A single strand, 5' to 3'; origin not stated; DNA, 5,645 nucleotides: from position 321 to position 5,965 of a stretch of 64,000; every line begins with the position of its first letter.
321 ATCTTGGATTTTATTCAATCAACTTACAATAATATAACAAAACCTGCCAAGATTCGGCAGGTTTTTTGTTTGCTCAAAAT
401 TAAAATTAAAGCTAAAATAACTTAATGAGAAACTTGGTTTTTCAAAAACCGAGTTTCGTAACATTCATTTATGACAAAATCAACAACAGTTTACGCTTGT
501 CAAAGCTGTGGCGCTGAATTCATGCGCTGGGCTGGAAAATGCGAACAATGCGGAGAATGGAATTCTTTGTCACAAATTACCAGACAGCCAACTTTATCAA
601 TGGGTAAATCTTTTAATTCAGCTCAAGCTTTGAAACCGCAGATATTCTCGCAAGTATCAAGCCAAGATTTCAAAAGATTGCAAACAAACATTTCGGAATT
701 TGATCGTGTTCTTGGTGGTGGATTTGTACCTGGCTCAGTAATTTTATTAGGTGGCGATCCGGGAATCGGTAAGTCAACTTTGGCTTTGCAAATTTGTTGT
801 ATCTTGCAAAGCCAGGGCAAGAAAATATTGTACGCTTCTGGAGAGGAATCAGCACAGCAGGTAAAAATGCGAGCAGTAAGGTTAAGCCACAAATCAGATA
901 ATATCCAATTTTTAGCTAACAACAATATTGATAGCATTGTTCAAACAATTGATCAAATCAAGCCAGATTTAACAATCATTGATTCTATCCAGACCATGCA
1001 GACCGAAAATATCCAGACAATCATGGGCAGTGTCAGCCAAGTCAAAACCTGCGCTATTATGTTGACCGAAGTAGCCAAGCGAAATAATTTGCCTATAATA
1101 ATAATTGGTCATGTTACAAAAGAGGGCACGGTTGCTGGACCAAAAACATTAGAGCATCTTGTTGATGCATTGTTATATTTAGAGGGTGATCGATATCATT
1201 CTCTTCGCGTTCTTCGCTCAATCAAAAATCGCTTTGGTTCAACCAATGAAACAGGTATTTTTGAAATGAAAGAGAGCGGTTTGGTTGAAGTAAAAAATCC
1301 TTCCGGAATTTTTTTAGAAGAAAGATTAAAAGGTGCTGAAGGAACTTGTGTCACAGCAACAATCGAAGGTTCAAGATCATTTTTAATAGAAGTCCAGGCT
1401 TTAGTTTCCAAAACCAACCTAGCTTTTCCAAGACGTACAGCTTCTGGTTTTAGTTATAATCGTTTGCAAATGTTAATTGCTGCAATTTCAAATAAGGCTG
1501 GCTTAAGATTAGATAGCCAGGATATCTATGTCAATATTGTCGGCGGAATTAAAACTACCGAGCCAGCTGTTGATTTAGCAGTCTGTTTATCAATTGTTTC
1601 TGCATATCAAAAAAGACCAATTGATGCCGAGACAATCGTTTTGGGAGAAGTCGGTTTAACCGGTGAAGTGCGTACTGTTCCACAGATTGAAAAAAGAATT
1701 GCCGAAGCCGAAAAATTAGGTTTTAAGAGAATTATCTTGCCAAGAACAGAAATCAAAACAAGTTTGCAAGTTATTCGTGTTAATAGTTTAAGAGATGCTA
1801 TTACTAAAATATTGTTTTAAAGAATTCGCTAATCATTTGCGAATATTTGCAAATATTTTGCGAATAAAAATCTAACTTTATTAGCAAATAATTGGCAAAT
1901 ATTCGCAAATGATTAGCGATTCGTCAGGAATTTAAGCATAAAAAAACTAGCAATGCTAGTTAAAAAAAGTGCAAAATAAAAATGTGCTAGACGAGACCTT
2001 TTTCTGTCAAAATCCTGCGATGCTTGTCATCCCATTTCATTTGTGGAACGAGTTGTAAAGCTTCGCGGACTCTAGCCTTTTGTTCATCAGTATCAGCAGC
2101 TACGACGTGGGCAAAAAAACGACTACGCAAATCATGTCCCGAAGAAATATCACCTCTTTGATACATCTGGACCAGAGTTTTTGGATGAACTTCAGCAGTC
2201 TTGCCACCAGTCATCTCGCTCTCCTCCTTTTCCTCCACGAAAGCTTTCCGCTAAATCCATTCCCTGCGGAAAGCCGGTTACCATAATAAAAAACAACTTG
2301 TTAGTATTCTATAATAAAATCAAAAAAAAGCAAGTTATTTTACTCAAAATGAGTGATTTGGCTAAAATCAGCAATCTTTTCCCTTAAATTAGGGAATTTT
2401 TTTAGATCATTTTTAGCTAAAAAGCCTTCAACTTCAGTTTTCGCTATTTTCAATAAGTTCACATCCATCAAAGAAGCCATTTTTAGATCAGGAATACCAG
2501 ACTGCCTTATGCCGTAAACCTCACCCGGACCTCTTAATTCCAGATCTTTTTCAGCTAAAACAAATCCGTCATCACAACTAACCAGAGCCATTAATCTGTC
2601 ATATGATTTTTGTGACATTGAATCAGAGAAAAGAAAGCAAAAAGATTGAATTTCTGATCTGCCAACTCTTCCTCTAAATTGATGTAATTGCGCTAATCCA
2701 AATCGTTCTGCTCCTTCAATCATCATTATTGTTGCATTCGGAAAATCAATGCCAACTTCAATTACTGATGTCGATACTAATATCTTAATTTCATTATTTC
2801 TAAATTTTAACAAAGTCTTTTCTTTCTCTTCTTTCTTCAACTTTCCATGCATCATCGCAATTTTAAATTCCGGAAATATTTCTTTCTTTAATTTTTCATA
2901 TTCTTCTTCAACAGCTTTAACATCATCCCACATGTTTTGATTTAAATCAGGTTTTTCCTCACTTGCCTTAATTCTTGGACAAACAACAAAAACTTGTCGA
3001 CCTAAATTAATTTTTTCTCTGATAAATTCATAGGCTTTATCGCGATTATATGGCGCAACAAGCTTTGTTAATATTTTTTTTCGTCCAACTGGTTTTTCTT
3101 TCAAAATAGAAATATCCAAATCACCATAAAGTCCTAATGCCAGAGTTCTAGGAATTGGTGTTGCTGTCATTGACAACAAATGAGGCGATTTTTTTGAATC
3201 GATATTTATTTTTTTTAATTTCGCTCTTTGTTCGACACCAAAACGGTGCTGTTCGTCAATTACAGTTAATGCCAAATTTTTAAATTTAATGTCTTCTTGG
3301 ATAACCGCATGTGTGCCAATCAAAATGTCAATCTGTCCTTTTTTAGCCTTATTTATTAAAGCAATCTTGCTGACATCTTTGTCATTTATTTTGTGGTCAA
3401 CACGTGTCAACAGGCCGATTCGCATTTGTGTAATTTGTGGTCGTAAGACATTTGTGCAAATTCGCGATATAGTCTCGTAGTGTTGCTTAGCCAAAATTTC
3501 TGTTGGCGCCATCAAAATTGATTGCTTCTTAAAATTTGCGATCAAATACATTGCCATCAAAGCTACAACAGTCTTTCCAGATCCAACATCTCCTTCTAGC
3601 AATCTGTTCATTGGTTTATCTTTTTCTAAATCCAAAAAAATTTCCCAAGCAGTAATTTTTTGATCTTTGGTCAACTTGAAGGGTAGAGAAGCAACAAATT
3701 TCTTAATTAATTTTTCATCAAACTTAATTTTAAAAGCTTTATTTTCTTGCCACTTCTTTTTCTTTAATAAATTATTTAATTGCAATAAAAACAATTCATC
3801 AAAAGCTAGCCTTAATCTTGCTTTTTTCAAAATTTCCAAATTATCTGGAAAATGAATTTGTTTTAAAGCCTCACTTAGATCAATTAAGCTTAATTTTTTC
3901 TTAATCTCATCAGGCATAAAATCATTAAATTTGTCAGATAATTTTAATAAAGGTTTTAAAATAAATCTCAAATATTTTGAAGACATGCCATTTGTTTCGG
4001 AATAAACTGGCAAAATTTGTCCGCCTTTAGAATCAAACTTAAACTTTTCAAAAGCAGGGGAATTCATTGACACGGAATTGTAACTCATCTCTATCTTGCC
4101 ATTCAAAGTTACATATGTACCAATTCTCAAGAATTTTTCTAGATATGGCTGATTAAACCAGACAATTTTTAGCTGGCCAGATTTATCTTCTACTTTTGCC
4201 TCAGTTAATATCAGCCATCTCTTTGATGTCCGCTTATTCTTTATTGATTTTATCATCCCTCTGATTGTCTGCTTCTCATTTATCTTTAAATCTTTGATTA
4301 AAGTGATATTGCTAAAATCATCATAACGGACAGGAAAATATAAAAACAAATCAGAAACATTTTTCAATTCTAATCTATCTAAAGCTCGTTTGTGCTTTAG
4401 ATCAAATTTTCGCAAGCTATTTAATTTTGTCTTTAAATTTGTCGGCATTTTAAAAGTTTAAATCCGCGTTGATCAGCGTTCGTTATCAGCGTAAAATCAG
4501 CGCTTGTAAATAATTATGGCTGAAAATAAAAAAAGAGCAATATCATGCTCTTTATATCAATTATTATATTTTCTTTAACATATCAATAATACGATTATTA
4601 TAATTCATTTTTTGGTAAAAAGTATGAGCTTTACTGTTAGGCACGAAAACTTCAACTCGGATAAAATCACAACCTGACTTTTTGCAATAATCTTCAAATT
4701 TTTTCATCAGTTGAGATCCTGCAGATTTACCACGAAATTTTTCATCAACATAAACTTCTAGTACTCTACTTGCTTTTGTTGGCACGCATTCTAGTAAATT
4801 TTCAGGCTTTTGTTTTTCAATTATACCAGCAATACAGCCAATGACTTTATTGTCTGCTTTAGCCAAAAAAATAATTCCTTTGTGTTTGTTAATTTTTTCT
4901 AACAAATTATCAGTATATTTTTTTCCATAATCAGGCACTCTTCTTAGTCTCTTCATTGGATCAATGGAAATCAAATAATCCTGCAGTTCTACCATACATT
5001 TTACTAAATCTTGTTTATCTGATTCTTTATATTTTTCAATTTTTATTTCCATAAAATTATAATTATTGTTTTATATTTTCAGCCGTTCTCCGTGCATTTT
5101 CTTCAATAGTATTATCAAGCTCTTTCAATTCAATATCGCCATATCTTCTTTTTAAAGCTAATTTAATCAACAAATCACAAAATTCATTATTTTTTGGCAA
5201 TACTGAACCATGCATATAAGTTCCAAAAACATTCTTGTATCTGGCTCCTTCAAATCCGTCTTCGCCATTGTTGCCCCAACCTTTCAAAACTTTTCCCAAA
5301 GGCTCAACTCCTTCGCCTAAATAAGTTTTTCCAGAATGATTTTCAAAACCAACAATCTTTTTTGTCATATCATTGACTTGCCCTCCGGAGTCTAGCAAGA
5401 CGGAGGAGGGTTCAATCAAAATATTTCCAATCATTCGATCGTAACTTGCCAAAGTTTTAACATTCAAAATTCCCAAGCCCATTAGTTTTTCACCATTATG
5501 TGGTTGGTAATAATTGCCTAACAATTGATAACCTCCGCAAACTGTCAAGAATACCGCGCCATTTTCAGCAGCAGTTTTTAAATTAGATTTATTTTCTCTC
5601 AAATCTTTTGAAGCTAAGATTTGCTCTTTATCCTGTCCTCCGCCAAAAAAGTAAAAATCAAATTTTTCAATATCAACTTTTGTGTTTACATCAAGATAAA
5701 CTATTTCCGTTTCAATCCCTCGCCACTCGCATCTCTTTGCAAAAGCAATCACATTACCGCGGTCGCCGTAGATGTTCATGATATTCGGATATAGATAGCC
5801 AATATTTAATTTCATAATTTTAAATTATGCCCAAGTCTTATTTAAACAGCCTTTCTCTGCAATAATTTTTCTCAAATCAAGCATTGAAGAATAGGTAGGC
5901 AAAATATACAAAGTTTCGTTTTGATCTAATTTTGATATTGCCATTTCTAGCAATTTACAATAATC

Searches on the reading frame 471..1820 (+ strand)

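Call 93: search_protein_families(library=pfam, proteins=[window:471-1820:+], max_evalue=0.0001)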
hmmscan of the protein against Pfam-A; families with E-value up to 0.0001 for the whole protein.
window:471-1820:+ (449 aa): 7 families
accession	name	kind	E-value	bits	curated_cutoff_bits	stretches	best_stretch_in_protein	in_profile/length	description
PF06745.19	ATPase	-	1.7e-14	54.2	26.6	1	71-139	2-71/231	KaiC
PF13541.12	ChlI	-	4.4e-13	49.6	27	1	337-426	31-120/121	Subunit ChlI of Mg-chelatase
PF13481.12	AAA_25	-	6e-11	42.8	27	1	61-219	6-194/195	AAA domain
PF03796.21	DnaB_C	-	2.3e-10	40.8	27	1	70-142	2-74/255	DnaB-like helicase C terminal domain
PF18073.7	Zn_ribbon_LapB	-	1.5e-08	34.6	25.7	1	8-34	1-27/28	Rubredoxin metal binding domain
PF05362.19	Lon_C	-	4.4e-07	30.1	21.1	1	347-429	91-174/205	Lon protease (S16) C-terminal proteolytic domain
PF20720.3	nSTAND3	-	7.1e-05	23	27.2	0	90-132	19-61/155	Novel STAND NTPase 3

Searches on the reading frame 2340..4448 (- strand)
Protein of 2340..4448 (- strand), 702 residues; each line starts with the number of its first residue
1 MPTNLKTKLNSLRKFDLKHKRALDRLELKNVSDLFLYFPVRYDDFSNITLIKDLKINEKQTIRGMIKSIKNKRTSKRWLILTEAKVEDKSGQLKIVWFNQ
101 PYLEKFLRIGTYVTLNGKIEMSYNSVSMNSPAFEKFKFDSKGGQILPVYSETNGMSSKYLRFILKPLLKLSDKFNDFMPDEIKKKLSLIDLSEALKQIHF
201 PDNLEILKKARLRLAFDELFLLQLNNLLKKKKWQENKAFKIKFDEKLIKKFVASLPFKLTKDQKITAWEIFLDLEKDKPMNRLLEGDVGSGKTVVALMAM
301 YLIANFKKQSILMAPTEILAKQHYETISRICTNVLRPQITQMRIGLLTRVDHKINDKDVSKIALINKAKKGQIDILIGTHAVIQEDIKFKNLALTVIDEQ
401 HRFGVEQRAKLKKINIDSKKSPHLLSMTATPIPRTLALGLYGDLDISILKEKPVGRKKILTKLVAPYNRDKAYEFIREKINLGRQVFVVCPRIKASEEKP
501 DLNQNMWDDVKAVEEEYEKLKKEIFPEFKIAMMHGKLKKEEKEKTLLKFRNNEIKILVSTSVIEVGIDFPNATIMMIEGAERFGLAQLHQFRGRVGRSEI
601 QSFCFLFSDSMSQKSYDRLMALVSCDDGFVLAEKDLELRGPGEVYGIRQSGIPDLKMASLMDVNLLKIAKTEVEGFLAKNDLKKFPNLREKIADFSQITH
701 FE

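Call 93: search_protein_families(library=pfam, proteins=[window:2340-4448:-], max_evalue=0.0001)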
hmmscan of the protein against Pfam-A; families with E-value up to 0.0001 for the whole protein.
window:2340-4448:- (702 aa): 8 families
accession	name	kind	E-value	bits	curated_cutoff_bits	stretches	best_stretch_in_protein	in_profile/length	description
PF17191.10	RecG_wedge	-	3.5e-27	95.4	23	1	18-165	11-156/162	RecG wedge domain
PF00270.35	DEAD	-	8.4e-21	74.9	26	1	280-435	15-163/167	DEAD/DEAH box helicase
PF00271.37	Helicase_C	-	1.1e-20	74.3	23.5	1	481-598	13-109/110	Helicase conserved C-terminal domain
PF04851.21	ResIII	-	7.3e-13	49.2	22.5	1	268-431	12-162/164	Type III restriction enzyme, res subunit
PF19833.4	RecG_dom3_C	-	3.8e-09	36.9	26.8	1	626-681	2-59/87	ATP-dependent DNA helicase RecG, domain 3, C-terminal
PF01336.31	tRNA_anti-codon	-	2.7e-08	34.1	27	1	61-132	2-71/75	OB-fold nucleic acid binding domain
PF22590.2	Cas3-like_C_2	-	2e-06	28.5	27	1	508-598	10-104/106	CRISPR-associated nuclease/helicase Cas3, C-terminal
PF00176.29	SNF2-rel_dom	-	8.2e-06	25.6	24.9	1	268-437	6-169/290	SNF2-related domain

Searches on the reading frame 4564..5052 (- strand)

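Call 93: search_protein_families(library=pfam, proteins=[window:4564-5052:-], max_evalue=0.0001)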
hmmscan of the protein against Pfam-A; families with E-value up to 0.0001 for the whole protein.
window:4564-5052:- (162 aa): 3 families
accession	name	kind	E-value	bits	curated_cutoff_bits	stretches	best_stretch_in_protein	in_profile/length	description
PF00583.31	Acetyltransf_1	-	2.9e-18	66.7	20.7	1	42-151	16-116/116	Acetyltransferase (GNAT) family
PF13508.13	Acetyltransf_7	-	4.9e-13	49.7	27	1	59-151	3-82/84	Acetyltransferase (GNAT) domain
PF13673.13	Acetyltransf_10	-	2.3e-09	37.7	23.6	1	47-152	19-108/128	Acetyltransferase (GNAT) domain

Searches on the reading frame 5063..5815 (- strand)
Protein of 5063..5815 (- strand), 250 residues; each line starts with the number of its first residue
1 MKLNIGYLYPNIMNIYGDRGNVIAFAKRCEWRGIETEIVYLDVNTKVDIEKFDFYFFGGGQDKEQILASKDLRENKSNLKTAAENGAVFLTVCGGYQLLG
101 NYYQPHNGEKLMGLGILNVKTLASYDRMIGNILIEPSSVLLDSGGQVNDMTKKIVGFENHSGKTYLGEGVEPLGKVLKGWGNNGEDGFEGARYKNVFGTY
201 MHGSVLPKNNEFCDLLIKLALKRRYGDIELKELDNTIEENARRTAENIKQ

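Call 93: search_protein_families(library=pfam, proteins=[window:5063-5815:-], max_evalue=0.0001)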
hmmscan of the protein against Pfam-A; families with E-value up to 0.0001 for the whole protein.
window:5063-5815:- (250 aa): 1 family
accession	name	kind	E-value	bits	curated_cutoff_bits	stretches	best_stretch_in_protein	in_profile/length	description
PF07685.20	GATase_3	-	1.2e-37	129.9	27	1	4-209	1-195/196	CobB/CobQ-like glutamine amidotransferase domain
